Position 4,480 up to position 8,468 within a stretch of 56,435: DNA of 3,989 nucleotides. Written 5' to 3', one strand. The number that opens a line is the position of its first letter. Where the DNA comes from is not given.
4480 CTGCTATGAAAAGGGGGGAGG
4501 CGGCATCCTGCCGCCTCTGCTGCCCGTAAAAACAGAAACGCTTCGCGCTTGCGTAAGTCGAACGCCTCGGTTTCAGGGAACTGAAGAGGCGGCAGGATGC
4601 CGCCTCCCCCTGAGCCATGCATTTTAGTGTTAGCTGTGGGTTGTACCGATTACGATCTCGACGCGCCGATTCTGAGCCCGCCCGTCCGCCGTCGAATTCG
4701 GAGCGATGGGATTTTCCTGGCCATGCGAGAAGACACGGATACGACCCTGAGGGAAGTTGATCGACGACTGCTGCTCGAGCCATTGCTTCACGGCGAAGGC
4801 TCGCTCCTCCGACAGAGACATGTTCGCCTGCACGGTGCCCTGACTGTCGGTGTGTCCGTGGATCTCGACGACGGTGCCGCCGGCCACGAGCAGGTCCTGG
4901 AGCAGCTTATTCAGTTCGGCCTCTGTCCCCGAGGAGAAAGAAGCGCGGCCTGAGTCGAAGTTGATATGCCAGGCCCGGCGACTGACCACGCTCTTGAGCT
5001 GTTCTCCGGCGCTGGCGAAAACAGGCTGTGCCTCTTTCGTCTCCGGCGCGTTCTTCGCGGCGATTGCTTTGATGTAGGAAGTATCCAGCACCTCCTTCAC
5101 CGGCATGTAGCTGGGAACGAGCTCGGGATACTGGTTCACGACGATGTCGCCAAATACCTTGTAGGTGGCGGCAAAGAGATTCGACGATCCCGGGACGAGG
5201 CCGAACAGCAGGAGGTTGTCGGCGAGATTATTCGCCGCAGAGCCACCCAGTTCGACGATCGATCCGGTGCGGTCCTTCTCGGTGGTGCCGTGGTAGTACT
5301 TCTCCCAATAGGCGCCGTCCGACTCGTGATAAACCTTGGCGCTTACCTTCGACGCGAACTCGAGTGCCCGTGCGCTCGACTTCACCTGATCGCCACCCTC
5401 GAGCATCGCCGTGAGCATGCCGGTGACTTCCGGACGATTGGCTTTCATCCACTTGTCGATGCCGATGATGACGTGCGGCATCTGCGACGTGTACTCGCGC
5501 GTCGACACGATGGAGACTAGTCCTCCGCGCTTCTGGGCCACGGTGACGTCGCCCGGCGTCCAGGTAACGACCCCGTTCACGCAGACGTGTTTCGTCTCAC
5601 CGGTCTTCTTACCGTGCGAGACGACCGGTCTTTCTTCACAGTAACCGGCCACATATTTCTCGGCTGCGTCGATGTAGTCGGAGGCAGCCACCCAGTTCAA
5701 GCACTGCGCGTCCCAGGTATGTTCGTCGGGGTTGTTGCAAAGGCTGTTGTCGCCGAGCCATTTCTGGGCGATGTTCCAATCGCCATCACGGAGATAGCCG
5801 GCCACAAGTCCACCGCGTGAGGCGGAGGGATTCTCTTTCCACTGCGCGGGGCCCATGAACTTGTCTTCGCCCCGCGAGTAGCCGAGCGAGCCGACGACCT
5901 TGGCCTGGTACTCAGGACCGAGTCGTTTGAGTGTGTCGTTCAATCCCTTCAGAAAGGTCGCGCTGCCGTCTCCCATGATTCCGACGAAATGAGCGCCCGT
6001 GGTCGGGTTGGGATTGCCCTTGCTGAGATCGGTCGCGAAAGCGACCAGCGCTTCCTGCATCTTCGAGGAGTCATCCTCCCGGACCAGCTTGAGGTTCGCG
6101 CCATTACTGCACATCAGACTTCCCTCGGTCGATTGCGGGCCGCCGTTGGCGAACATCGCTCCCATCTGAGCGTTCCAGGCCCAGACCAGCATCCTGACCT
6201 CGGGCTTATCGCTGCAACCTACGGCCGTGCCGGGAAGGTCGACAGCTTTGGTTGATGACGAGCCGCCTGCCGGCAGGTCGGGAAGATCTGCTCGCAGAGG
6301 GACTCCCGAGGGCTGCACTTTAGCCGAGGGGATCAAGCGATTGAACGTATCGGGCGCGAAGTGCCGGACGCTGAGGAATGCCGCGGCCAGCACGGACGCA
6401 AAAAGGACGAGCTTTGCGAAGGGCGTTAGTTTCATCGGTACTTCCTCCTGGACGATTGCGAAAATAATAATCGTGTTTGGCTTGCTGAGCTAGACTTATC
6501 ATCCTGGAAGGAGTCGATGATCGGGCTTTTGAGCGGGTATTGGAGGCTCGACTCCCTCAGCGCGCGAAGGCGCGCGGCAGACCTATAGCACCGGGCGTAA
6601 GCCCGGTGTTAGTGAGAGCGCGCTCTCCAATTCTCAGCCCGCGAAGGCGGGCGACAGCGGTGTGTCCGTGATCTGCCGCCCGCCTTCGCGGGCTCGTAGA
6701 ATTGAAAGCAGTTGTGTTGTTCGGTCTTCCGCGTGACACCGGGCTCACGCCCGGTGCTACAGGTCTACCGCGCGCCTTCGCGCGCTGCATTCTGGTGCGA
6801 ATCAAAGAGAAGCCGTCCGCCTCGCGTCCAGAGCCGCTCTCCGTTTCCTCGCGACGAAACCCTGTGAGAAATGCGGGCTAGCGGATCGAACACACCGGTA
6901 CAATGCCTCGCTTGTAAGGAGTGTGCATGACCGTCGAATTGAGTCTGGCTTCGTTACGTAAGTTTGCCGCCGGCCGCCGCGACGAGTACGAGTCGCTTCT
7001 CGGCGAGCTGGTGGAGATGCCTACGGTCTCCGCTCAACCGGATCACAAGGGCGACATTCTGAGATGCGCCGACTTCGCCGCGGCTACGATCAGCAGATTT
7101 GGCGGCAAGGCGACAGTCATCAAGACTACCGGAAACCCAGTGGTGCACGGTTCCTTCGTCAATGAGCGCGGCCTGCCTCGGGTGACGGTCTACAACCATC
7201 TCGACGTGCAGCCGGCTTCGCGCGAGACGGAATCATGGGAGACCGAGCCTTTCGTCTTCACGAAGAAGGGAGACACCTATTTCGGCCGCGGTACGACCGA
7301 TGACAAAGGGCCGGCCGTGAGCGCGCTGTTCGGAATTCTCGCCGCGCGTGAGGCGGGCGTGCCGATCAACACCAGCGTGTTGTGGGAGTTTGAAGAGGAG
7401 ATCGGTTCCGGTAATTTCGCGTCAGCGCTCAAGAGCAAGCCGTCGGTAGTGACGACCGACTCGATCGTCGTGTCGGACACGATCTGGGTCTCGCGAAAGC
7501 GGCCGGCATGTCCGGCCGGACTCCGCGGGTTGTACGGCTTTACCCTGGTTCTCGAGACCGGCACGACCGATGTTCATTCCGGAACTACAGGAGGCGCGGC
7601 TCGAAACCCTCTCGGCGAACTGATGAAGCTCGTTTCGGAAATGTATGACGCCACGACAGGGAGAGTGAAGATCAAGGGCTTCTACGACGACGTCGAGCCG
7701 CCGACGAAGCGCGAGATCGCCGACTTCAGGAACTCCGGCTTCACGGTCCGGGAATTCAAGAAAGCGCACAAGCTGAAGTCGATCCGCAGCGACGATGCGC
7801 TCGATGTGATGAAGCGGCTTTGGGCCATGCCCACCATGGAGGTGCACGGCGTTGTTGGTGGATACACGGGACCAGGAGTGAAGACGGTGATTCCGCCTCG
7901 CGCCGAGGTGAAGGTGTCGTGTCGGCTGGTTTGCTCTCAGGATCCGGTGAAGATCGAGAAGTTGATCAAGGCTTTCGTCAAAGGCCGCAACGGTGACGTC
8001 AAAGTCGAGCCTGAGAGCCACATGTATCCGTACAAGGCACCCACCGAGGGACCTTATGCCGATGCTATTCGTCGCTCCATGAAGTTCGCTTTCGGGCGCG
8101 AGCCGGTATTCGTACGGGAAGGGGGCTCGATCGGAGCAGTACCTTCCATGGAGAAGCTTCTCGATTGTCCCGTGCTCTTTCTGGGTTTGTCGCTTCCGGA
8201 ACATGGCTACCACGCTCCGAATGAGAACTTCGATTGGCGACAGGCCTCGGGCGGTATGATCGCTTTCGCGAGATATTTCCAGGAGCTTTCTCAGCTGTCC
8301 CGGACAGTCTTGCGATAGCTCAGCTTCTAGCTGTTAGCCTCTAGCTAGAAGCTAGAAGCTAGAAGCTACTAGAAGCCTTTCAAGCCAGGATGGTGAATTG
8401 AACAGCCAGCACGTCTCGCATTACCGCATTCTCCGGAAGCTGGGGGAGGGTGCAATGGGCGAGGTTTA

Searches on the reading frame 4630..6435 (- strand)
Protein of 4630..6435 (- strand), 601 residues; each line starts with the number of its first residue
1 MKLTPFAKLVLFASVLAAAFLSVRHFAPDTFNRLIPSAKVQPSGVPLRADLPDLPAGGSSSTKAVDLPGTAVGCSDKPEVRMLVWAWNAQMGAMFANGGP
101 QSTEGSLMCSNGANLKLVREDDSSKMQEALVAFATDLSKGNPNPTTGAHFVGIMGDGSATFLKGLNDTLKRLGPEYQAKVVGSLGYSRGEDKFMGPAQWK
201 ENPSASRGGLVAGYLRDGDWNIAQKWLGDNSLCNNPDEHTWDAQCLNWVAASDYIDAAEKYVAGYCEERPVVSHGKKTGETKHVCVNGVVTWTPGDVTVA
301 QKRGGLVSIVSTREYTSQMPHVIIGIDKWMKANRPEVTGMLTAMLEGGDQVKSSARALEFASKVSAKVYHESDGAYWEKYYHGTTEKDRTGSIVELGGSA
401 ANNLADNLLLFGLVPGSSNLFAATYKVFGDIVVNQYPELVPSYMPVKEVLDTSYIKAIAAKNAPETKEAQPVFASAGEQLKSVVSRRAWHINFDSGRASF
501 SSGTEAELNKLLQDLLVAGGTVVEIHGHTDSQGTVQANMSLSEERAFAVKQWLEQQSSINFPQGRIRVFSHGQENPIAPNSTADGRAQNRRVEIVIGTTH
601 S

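Call 29: search_protein_families(library=pfam, proteins=[window:4630-6435:-], max_evalue=0.0001)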
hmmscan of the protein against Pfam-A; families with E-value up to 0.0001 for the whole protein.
window:4630-6435:- (601 aa): 1 family
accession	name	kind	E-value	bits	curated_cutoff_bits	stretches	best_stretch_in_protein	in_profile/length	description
PF00691.25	OmpA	-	2.4e-16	60.3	27.2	1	493-590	2-98/98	OmpA family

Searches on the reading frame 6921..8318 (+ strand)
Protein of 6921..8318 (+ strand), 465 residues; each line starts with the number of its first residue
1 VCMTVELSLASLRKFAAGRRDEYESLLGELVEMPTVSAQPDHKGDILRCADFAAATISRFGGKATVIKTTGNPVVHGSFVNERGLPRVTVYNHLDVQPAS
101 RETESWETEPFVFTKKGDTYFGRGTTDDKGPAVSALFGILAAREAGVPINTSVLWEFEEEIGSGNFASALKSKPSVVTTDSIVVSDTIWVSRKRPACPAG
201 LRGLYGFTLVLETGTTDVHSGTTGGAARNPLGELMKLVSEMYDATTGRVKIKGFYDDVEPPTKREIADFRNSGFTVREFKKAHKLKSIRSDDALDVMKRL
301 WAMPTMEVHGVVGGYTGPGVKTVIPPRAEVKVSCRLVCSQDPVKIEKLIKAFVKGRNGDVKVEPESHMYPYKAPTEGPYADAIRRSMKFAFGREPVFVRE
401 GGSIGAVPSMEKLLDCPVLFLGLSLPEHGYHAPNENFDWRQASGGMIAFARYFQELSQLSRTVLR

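Call 29: search_protein_families(library=pfam, proteins=[window:6921-8318:+], max_evalue=0.0001)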
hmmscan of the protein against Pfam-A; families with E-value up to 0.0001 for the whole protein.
window:6921-8318:+ (465 aa): 2 families
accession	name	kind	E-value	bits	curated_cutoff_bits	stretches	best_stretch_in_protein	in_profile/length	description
PF01546.33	Peptidase_M20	-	1.6e-19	71.1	24.6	1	90-453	2-204/206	Peptidase family M20/M25/M40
PF07687.19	M20_dimer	-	5.8e-13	49.2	21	1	201-356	3-102/107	Peptidase dimerisation domain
